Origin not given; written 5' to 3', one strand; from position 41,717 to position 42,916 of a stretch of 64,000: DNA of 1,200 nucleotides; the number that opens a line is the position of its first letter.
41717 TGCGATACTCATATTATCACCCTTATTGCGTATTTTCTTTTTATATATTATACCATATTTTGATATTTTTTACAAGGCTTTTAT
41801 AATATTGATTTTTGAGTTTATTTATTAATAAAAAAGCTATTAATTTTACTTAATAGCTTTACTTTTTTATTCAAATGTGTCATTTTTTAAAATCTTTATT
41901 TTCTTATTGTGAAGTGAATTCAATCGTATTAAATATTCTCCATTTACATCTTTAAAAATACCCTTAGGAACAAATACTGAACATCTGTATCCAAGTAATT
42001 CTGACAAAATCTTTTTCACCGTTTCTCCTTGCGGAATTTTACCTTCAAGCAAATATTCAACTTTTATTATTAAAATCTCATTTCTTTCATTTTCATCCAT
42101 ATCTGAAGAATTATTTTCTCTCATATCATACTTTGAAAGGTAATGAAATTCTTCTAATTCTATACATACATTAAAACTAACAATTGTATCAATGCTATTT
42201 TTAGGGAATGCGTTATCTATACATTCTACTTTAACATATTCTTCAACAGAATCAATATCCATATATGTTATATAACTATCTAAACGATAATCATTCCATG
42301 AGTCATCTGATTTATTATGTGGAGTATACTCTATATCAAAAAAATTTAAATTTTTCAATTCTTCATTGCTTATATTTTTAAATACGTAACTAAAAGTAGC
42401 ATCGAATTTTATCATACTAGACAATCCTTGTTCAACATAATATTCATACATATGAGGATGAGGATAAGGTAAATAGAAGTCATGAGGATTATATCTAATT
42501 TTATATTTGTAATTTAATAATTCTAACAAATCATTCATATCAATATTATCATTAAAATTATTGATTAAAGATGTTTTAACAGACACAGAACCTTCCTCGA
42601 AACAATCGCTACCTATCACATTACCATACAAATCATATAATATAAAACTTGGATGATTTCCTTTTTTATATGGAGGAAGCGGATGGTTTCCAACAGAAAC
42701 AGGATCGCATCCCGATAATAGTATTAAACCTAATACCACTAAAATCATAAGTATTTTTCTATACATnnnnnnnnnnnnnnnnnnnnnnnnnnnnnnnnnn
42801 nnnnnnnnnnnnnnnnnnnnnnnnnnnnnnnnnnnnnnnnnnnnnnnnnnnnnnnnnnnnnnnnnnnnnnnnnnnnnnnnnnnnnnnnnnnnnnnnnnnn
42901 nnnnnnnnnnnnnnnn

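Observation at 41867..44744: Secreted papain-fold-like cysteine protease candidate with a Cys/His-rich C-terminal domain, translationally coupled to a lipoprotein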

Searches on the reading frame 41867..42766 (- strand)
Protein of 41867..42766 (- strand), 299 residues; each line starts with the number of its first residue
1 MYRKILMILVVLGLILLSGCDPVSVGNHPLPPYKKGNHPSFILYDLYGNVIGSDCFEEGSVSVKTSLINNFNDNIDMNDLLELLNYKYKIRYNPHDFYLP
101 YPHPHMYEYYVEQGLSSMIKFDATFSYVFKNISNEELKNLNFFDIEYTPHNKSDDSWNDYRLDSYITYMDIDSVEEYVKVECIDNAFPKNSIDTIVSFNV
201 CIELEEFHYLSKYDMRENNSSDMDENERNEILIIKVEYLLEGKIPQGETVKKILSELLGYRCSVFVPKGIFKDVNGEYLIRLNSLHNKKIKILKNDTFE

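Call 3: search_protein_families(library=pfam, proteins=[window:41867-42766:-], max_evalue=1)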
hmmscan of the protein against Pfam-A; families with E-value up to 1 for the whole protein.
window:41867-42766:- (299 aa): 1 family
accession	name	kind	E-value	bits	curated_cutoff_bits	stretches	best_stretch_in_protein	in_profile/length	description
PF18536.7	DUF5623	-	0.5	11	35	0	130-174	51-95/126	Domain of unknown function (DUF5623)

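Call 4: search_protein_families(library=ncbifam, proteins=[window:41867-42766:-], max_evalue=1)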
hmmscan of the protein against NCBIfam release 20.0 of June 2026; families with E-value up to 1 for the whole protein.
window:41867-42766:- (299 aa): 1 family
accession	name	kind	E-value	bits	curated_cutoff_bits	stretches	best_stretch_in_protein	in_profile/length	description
NF038215.1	acineto_lipo_PV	hypoth_equivalog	0.16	11.7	33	1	4-23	2-21/55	NF038215 family lipoprotein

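Call 10: list_cluster_members(proteins=[P0001, window:41867-42766:-, window:44897-46558:-])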
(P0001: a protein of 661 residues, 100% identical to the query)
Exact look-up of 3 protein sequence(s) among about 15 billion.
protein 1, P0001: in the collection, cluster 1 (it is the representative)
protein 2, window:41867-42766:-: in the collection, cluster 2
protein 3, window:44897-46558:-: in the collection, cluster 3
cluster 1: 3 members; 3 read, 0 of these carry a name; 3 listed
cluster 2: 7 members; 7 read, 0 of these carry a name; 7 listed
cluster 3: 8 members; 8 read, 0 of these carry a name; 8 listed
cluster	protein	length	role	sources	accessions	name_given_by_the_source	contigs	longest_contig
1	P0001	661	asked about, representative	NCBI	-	-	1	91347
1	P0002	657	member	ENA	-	-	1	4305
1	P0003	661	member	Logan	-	-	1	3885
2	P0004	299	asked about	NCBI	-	-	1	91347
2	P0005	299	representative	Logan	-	-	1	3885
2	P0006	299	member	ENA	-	-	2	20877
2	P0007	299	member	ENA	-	-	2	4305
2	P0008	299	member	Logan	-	-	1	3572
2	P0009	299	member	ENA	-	-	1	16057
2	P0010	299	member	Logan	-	-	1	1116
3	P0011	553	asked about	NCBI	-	-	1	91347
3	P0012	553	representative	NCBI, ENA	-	-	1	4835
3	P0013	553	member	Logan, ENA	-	-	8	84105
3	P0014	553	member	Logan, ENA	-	-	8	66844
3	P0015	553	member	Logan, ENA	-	-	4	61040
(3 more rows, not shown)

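Call 11: find_homologous_proteins(query=window:41867-42766:-, max_evalue=0.01)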
Query window:41867-42766:- (299 aa): 2 proteins with E <= 0.01 among 913 candidates.
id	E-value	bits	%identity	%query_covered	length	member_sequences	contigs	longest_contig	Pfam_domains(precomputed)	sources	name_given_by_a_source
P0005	4.5e-193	659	98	100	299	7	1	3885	-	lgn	-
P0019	3.3e-68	249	42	100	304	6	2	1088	-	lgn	-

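Call 13: find_encoding_contigs(protein=P0019, flank=6000, max_places=4)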
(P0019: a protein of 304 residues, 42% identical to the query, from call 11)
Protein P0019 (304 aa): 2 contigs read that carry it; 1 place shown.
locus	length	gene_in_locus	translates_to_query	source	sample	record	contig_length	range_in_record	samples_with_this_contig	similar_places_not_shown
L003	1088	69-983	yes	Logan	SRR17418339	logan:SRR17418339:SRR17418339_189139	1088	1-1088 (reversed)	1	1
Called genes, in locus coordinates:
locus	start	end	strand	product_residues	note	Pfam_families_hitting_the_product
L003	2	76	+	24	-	?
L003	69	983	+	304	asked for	-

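Call 65: search_protein_families(library=pfam, proteins=[P0019], max_evalue=0.1)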
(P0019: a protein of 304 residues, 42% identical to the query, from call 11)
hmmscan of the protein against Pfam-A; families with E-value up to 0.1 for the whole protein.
P0019 (304 aa): 0 families

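Call 78: search_protein_families(library=phrogs, proteins=[window:41867-42766:-], max_evalue=0.01)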
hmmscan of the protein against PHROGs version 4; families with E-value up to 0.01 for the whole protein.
window:41867-42766:- (299 aa): 0 families

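Call 79: search_protein_families(library=padloc, proteins=[window:41867-42766:-], max_evalue=0.01)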
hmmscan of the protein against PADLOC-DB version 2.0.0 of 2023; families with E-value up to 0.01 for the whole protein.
window:41867-42766:- (299 aa): 0 families
